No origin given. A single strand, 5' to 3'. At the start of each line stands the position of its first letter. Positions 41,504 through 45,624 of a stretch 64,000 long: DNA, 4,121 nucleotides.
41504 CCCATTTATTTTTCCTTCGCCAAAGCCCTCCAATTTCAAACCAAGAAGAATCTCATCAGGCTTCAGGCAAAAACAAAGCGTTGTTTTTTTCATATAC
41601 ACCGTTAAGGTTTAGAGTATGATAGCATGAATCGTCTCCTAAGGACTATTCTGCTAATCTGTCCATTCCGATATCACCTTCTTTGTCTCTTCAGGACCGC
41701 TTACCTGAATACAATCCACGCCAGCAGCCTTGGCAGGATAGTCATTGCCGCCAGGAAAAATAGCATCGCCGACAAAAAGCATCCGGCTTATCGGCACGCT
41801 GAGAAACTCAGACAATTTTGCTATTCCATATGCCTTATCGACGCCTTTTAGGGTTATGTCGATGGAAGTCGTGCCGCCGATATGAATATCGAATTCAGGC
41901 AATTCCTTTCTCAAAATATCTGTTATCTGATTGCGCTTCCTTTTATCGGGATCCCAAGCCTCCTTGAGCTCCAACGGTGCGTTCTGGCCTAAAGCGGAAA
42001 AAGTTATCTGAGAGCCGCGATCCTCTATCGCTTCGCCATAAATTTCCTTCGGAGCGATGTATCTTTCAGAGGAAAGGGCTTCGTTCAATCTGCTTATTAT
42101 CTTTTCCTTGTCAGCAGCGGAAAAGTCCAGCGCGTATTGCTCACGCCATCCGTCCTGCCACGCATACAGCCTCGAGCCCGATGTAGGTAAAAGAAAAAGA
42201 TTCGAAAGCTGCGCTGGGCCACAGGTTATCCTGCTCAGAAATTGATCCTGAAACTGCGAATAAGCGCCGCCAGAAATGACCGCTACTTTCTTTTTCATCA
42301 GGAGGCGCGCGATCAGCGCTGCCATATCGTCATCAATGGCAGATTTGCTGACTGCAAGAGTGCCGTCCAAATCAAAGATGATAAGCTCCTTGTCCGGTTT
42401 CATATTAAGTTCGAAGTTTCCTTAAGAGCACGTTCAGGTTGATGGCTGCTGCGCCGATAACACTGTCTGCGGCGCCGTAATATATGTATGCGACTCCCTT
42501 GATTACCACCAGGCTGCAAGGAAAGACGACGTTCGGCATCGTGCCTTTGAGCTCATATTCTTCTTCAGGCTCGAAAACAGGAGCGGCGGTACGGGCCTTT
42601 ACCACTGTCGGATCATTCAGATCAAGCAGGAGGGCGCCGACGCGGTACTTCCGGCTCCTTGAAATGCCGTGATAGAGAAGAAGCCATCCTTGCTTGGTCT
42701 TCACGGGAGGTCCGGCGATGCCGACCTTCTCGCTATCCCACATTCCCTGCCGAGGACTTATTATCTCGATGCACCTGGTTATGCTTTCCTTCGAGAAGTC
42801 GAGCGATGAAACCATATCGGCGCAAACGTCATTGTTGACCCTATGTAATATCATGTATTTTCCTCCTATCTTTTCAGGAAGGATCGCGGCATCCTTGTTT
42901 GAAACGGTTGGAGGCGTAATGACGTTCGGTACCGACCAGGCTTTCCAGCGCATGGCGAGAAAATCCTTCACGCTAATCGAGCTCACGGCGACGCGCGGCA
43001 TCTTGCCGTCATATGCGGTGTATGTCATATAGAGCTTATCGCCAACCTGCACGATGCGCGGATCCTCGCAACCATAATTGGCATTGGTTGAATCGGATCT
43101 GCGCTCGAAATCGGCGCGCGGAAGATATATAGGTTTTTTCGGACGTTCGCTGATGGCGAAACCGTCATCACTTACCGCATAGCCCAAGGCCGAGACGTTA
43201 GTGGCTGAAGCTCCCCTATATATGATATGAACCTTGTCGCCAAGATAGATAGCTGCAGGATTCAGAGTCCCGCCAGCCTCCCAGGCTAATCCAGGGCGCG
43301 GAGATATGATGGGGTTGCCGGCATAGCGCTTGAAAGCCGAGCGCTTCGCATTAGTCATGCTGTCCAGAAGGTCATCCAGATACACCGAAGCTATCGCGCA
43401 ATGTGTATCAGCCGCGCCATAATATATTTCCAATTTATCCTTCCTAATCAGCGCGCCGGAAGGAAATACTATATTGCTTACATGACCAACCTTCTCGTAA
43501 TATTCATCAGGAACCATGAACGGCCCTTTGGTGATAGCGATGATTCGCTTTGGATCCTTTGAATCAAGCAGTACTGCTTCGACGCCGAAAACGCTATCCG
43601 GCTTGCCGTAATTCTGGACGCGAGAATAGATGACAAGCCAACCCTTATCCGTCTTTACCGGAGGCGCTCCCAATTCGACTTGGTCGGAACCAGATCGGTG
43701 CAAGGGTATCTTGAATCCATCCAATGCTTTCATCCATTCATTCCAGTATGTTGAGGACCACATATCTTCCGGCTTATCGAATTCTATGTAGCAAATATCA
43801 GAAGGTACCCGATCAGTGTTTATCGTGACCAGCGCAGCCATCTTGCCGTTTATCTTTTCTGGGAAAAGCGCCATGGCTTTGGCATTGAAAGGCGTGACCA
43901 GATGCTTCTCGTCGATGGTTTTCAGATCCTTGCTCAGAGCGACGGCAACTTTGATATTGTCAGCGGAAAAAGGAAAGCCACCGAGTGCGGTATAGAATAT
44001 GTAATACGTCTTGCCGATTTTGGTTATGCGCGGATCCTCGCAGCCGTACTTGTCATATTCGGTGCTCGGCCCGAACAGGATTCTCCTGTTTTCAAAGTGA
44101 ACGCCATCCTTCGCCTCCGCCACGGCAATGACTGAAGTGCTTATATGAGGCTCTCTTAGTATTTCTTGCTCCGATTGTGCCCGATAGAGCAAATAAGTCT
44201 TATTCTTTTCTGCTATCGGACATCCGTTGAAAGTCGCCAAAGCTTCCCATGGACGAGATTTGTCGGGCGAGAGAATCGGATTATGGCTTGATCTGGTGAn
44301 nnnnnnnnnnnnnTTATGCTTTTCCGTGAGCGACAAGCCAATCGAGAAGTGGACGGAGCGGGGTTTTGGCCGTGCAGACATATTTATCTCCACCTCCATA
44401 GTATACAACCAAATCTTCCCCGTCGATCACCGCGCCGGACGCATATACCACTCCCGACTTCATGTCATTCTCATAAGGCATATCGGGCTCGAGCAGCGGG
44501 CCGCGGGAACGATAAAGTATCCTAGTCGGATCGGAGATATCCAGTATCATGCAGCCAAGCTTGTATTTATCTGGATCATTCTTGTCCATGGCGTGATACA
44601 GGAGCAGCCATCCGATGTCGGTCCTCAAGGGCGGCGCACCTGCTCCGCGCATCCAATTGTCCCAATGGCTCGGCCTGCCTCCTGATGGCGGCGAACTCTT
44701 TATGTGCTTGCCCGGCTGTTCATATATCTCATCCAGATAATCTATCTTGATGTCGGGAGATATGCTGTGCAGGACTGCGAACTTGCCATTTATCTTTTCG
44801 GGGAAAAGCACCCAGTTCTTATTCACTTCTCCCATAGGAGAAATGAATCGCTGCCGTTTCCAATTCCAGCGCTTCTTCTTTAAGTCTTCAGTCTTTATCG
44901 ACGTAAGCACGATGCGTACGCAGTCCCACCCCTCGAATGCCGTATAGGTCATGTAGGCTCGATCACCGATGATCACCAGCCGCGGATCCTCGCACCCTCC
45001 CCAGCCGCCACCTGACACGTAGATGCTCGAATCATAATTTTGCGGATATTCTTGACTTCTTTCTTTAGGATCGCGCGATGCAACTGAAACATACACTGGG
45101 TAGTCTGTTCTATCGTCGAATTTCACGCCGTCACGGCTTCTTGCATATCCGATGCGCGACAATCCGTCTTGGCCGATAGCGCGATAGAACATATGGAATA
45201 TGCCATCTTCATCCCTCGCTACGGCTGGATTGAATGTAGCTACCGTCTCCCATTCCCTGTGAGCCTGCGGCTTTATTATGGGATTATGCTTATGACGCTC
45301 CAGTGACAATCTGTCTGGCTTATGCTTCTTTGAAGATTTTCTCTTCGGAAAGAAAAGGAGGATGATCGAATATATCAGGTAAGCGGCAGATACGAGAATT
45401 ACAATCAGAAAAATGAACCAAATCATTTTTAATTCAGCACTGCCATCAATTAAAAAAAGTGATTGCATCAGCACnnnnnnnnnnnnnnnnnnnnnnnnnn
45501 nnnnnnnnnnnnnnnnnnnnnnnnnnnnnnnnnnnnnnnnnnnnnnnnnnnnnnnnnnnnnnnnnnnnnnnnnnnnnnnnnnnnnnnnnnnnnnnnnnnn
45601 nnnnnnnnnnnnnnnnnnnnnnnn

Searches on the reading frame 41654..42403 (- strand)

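Call 41: search_protein_families(library=pfam, proteins=[window:41654-42403:-], max_evalue=0.001)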
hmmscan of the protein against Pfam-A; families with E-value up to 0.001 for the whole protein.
window:41654-42403:- (249 aa): 2 families
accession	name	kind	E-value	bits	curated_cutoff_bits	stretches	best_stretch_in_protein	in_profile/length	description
PF03332.19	PMM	-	1e-10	42.2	22.4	1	30-245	4-216/221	Eukaryotic phosphomannomutase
PF08282.18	Hydrolase_3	-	1.9e-09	38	20.9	1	8-214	1-212/255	haloacid dehalogenase-like hydrolase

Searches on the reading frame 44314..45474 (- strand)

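Call 41: search_protein_families(library=pfam, proteins=[window:44314-45474:-], max_evalue=0.001)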
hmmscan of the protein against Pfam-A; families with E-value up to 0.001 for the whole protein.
window:44314-45474:- (386 aa): 1 family
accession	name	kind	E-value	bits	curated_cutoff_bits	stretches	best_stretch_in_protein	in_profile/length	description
PF04041.19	Glyco_hydro_130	-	1.5e-37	129.7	26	1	59-380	3-318/320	beta-1,4-mannooligosaccharide phosphorylase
